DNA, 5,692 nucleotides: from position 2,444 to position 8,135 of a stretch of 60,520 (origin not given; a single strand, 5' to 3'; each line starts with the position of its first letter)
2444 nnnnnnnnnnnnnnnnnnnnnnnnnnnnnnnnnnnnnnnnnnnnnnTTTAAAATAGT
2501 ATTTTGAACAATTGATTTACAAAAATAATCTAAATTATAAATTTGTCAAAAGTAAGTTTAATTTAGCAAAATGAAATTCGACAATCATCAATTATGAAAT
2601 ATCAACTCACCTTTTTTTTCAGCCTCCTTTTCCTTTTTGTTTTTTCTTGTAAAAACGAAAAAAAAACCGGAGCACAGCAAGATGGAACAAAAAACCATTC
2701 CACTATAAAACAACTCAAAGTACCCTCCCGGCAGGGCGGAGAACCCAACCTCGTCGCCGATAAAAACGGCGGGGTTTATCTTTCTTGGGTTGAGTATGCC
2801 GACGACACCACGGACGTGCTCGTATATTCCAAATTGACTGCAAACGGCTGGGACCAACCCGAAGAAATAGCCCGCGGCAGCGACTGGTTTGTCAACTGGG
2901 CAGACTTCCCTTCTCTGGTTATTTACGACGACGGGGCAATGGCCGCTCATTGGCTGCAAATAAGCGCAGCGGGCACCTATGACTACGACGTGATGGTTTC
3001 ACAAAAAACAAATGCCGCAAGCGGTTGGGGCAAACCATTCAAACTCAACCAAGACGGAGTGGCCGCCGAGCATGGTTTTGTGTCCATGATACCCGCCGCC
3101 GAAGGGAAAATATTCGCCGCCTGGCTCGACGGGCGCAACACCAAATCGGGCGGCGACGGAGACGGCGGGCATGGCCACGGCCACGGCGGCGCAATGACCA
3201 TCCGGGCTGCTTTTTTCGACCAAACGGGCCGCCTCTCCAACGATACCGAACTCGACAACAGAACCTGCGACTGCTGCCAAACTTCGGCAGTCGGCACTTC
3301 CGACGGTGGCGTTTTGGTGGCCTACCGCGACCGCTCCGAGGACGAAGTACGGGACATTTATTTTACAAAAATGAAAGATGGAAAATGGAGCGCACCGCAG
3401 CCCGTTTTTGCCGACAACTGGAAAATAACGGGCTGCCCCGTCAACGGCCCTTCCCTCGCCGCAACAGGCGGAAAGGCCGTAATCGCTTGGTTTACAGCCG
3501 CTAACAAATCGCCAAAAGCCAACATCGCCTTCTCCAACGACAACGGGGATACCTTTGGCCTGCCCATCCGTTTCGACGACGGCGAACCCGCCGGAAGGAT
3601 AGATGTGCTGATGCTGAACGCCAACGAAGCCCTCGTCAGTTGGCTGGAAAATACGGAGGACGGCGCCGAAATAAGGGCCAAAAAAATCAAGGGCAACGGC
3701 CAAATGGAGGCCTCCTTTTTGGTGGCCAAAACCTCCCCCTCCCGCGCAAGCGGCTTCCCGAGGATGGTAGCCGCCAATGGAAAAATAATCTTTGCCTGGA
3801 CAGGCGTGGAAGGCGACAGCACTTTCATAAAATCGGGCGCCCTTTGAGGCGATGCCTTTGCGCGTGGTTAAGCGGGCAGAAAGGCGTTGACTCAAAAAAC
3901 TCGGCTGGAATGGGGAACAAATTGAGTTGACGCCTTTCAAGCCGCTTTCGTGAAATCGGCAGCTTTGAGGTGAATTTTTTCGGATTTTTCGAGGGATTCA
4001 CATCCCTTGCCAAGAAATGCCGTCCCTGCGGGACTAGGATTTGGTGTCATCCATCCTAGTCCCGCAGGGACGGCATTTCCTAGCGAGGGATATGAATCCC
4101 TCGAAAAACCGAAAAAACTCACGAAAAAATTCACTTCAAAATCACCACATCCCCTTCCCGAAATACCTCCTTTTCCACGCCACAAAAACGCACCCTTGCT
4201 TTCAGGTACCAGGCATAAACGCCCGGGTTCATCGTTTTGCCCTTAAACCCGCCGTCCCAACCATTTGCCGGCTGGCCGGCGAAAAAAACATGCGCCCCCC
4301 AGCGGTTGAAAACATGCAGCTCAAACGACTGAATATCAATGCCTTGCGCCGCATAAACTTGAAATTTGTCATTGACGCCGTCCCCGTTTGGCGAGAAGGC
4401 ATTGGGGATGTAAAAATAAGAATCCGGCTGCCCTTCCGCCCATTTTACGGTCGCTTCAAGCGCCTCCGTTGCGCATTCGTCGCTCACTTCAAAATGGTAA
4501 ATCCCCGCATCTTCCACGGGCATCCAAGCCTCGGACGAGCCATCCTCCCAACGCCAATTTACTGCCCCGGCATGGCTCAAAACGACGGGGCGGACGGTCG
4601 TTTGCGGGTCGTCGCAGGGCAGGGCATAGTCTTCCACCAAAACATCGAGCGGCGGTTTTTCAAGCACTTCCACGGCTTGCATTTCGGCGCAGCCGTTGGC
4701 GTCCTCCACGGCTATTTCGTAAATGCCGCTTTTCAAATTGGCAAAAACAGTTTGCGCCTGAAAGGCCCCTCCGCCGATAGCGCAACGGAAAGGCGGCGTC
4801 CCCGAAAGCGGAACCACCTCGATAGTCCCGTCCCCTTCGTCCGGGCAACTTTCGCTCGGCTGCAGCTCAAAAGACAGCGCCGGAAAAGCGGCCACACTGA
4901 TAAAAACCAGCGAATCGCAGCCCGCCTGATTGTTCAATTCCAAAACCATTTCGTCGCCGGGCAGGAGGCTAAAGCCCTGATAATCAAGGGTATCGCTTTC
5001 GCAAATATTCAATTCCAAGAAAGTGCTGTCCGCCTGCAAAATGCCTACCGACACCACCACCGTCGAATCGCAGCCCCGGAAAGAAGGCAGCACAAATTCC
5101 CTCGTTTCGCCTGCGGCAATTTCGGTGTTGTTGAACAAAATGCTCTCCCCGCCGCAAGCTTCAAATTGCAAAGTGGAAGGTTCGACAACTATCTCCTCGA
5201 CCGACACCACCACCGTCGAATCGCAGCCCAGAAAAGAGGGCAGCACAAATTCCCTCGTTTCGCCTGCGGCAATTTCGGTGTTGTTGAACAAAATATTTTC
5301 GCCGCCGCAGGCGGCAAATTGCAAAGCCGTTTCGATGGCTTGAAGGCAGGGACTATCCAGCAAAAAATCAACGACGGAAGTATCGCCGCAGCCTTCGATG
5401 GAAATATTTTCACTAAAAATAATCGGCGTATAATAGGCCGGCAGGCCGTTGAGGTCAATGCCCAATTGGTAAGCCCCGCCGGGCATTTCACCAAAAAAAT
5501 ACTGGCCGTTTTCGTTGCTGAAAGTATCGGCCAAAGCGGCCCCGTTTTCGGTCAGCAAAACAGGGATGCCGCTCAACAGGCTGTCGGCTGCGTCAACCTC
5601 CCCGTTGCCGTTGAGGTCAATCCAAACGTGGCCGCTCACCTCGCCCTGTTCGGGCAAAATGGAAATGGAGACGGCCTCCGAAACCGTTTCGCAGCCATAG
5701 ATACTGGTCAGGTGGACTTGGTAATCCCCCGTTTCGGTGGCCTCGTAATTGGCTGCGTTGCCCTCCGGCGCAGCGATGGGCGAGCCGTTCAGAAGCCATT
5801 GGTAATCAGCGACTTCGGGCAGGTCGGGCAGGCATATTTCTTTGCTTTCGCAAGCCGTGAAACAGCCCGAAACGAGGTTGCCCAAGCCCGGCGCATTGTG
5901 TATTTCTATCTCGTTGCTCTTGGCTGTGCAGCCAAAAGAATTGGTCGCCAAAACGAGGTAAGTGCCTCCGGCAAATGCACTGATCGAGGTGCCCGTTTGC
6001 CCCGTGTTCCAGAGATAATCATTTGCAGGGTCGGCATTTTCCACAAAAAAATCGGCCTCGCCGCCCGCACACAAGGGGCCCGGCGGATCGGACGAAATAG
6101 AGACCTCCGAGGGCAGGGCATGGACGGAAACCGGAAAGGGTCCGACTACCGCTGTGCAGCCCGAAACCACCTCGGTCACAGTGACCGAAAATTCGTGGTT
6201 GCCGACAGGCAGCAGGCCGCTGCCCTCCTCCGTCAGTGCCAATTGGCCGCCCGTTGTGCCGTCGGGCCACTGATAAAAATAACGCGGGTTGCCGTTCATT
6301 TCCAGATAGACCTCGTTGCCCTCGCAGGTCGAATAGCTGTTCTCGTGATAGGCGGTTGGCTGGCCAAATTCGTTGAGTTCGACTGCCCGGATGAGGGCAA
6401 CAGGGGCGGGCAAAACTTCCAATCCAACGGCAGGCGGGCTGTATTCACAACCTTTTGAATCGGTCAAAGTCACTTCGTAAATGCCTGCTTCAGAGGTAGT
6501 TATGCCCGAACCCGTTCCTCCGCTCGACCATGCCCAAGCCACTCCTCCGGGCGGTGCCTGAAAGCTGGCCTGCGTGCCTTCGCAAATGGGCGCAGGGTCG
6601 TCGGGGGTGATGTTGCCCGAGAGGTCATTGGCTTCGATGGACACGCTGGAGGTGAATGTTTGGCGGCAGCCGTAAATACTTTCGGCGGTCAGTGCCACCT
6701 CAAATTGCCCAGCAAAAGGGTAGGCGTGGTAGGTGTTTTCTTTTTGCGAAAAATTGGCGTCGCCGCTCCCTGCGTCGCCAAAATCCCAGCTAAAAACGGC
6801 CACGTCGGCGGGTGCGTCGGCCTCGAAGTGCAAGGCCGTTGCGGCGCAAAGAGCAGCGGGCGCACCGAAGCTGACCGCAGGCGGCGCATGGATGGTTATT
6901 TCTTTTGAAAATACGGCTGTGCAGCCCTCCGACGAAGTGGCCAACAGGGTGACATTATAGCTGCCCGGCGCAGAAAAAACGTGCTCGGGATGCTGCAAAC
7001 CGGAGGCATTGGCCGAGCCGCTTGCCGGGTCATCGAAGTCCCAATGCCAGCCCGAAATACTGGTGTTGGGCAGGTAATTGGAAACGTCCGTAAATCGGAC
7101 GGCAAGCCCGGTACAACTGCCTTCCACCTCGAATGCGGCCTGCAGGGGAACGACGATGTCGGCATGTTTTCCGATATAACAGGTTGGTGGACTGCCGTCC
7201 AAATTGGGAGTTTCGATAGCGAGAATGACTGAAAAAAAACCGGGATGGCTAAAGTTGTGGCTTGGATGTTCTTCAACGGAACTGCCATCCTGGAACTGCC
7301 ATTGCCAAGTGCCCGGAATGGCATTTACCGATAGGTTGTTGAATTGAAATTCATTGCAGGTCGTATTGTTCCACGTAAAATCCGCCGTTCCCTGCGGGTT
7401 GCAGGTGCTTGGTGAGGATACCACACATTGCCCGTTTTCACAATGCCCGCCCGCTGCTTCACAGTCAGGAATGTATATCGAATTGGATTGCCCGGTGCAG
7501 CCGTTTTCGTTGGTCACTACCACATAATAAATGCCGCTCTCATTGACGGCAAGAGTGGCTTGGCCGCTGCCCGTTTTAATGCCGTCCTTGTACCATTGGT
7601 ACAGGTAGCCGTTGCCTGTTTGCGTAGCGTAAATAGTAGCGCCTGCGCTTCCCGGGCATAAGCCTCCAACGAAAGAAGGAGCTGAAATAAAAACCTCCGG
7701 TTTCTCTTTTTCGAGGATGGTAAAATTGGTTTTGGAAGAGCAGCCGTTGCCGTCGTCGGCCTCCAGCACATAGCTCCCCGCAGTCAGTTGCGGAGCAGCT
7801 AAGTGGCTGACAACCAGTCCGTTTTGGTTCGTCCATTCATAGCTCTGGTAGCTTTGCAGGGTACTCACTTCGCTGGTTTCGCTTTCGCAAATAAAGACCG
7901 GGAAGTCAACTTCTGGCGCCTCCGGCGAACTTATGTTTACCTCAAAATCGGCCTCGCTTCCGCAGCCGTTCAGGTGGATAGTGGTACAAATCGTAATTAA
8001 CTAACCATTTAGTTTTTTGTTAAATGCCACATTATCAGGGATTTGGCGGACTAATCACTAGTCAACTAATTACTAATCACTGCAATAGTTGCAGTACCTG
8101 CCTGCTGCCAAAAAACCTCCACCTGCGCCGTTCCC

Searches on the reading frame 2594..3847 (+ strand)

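Call 7: search_protein_families(library=pfam, proteins=[window:2594-3847:+])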
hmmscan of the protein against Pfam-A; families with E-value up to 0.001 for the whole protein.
window:2594-3847:+ (417 aa): 1 family
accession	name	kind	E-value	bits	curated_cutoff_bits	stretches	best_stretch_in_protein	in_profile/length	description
PF13088.12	BNR_2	-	5.6e-05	23.1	31.4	1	70-331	13-258/277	BNR repeat-like domain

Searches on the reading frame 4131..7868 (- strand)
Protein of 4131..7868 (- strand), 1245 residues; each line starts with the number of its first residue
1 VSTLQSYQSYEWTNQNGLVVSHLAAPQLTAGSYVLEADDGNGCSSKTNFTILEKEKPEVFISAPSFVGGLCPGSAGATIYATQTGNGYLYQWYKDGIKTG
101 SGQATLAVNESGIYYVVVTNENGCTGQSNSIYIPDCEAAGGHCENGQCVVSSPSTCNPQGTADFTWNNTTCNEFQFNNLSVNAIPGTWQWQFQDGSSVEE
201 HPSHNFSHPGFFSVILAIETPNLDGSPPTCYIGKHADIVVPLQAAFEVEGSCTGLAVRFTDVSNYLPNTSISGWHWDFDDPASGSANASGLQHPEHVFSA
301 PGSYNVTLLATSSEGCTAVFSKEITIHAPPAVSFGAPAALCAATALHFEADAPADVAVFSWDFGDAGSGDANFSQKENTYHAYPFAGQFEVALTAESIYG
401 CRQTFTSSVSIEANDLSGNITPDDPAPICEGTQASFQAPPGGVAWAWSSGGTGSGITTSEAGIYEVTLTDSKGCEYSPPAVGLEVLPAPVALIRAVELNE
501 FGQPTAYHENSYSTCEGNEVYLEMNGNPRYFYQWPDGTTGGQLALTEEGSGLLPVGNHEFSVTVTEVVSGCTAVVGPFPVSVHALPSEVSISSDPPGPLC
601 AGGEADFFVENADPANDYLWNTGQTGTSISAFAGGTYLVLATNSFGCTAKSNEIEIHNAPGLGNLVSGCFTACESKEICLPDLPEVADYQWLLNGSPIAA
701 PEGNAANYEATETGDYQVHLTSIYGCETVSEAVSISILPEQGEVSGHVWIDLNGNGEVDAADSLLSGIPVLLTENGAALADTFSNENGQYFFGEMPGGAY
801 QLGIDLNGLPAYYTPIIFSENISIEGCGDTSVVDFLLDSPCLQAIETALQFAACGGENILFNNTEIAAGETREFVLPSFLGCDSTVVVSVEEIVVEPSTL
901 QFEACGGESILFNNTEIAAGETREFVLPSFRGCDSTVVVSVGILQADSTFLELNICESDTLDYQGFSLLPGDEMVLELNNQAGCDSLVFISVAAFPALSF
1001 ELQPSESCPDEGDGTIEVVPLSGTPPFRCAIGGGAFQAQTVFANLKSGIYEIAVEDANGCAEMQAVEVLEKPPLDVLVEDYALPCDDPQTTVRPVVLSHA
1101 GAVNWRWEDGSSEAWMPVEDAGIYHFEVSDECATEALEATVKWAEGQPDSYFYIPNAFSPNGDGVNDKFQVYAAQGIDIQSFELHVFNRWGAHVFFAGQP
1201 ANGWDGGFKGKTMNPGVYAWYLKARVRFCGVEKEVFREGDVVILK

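Call 7: search_protein_families(library=pfam, proteins=[window:4131-7868:-])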
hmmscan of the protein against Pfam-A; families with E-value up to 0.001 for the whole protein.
window:4131-7868:- (1245 aa): 7 families
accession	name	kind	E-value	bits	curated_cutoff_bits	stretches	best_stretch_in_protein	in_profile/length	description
PF18911.6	PKD_4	-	3.9e-29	101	27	3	244-324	7-81/85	PKD domain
PF00801.26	PKD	-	6.1e-20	71.4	23.5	2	331-399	10-69/80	PKD domain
PF13585.12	CHU_C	-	8.4e-16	58.3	27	1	1154-1224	3-72/86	CHU_C Type IX secretion signal domain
PF17210.9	SdrD_B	-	2e-09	38.1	29.7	1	746-805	5-65/112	SdrD B-like domain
PF19081.6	Ig_7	-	5.1e-09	36.8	27.3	1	69-126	11-72/84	Ig-like domain CHU_C associated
PF08329.16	ChitinaseA_N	-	2.6e-06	27.6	21.2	0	95-143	66-115/133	Chitinase A, N-terminal domain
PF13620.12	CarboxypepD_reg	-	0.00078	20.2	32.3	0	759-809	8-59/82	Carboxypeptidase regulatory-like domain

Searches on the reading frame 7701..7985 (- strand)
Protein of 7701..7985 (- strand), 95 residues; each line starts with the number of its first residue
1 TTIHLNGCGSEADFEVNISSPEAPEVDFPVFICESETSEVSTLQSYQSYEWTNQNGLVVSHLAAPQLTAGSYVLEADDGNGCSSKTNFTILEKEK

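Call 57: search_protein_families(library=pfam, max_evalue=0.1, proteins=[window:7701-7985:-])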
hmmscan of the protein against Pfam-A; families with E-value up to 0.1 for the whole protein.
seq(95 aa): 0 families
